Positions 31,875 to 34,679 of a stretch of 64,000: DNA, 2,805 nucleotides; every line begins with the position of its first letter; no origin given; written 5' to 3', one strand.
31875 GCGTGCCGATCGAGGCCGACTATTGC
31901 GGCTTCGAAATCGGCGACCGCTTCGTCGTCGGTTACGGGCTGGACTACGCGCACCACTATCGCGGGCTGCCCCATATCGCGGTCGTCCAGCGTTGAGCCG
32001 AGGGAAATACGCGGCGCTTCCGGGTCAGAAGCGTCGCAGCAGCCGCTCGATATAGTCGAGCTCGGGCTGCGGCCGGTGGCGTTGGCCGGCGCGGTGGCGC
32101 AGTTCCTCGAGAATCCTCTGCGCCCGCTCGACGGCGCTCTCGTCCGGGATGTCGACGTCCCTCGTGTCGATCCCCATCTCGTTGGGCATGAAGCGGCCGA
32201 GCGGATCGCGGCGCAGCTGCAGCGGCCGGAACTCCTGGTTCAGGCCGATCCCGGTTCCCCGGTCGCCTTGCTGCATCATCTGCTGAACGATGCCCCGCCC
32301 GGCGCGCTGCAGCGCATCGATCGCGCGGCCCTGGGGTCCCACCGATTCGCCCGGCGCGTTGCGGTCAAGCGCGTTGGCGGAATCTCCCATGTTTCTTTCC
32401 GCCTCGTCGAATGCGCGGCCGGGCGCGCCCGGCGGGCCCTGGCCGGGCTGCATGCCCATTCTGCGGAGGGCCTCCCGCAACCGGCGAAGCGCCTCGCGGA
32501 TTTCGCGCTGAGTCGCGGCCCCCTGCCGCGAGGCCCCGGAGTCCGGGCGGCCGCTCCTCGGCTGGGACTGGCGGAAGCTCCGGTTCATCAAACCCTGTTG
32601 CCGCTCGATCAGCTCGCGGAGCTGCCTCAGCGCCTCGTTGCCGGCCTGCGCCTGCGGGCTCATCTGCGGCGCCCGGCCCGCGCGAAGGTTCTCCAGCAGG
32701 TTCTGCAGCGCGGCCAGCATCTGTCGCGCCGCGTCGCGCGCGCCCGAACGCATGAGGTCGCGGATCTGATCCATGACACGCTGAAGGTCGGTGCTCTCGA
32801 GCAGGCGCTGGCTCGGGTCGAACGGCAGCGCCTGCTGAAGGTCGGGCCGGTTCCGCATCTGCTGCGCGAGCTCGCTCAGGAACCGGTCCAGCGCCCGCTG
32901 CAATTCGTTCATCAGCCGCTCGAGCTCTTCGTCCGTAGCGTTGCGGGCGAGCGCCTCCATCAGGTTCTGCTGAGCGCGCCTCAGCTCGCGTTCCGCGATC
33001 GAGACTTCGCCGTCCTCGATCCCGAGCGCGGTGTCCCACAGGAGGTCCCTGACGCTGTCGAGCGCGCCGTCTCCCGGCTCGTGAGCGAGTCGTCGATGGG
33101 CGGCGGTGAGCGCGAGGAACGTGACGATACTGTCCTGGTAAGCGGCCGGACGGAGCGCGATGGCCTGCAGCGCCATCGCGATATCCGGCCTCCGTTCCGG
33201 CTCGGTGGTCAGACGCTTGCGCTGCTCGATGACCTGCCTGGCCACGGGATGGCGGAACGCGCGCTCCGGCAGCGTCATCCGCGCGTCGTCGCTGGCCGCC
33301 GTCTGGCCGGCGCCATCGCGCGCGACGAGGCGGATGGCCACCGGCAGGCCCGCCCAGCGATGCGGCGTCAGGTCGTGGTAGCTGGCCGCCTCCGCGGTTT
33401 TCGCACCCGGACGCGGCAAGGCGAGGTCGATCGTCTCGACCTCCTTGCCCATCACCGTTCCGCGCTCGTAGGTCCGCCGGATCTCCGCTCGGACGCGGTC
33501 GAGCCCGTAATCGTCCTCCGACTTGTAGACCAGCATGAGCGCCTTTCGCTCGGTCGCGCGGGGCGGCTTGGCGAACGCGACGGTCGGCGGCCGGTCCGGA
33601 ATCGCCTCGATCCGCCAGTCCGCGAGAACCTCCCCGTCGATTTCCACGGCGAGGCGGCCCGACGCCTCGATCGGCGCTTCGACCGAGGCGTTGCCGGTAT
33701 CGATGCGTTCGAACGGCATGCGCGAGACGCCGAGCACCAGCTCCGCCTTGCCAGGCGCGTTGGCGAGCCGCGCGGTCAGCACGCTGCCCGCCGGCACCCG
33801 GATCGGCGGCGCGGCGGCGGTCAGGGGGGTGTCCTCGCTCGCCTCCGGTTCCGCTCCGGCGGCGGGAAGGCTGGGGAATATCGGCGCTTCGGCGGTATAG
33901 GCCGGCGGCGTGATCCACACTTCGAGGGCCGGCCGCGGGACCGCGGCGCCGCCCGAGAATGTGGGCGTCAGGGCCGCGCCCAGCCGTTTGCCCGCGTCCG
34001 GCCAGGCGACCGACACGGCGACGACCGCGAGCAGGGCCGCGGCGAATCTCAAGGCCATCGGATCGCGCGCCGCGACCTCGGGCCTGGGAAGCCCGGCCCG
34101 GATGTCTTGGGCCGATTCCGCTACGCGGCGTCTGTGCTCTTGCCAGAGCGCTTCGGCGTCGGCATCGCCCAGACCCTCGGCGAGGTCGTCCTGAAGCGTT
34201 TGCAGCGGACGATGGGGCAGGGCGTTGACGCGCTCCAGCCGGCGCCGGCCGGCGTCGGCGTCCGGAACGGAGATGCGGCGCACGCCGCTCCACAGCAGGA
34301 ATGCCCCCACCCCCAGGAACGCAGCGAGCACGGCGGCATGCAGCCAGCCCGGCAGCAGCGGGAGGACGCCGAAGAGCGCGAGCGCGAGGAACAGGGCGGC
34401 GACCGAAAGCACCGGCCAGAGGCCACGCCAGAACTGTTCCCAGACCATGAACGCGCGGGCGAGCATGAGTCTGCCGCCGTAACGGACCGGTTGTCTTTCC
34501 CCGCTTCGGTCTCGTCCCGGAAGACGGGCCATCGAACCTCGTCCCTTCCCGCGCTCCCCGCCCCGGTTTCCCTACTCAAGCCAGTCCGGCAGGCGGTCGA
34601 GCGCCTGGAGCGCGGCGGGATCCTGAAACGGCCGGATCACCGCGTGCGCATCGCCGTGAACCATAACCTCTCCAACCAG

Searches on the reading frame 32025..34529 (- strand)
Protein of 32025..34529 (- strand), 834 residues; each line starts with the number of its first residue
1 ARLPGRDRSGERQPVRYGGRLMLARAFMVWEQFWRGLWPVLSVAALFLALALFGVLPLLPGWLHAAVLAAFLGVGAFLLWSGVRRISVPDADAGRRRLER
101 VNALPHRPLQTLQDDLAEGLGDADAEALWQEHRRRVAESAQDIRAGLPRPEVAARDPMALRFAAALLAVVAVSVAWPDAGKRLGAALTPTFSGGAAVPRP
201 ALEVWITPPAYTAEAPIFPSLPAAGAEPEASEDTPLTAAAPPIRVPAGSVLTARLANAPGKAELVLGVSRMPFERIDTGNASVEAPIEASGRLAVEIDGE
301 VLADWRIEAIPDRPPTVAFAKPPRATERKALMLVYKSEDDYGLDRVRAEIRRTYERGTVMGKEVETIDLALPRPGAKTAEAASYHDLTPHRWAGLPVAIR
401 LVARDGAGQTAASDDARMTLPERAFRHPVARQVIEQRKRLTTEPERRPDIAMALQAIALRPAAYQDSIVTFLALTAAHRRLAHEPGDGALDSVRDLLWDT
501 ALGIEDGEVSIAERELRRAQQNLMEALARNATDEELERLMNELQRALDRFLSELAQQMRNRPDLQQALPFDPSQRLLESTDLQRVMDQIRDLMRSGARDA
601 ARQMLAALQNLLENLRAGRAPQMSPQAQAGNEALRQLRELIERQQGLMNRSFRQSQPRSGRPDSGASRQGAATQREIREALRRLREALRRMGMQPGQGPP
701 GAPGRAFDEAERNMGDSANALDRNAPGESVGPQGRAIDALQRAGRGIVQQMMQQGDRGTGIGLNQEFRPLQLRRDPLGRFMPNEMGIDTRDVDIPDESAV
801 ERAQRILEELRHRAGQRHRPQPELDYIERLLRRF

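Call 56: search_protein_families(library=pfam, proteins=[window:32025-34529:-], max_evalue=0.0001)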
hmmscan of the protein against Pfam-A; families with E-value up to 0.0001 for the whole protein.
window:32025-34529:- (834 aa): 1 family
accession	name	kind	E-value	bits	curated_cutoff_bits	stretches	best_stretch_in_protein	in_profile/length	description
PF13779.11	DUF4175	-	9.8e-227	755.3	27.3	1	20-834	5-825/825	Domain of unknown function (DUF4175)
